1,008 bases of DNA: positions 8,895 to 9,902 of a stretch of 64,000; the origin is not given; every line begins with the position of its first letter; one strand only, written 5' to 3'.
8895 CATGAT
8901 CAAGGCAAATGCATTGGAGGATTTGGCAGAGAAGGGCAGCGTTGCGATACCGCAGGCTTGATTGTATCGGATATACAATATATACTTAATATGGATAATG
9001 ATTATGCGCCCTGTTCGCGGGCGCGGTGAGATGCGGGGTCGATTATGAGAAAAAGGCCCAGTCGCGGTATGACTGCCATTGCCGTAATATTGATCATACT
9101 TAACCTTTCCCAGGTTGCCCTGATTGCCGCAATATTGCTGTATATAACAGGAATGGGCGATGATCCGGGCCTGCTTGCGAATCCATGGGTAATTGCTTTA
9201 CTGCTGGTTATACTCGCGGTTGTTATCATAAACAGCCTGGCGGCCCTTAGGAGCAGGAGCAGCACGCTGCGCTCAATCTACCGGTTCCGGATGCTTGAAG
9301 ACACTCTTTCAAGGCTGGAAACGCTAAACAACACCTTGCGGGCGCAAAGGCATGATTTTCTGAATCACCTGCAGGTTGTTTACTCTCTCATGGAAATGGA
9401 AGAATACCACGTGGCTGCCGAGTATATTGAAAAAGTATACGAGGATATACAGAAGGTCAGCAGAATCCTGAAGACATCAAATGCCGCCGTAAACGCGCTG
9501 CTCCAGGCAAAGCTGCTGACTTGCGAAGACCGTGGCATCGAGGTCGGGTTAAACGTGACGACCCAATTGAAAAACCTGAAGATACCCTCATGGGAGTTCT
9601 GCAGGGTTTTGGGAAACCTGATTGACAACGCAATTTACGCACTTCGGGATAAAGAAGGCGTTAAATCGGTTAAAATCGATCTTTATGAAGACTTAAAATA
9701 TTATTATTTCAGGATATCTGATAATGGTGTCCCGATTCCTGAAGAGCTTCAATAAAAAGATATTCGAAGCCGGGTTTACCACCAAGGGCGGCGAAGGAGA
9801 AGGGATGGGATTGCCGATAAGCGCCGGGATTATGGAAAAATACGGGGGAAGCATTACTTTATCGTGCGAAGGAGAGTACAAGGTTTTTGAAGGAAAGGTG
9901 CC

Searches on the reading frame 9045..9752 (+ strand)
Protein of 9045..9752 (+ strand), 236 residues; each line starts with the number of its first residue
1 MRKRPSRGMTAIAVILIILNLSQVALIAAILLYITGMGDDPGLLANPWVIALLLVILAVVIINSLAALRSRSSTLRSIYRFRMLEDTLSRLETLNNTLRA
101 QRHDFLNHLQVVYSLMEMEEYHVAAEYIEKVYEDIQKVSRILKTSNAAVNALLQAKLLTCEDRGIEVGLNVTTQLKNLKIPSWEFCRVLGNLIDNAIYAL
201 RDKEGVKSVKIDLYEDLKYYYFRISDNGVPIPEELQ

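Call 47: find_encoding_contigs(protein=window:9045-9752:+, flank=10000, max_places=6)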
Protein window:9045-9752:+ (236 aa): no gene with exactly this product is on record in the collection.
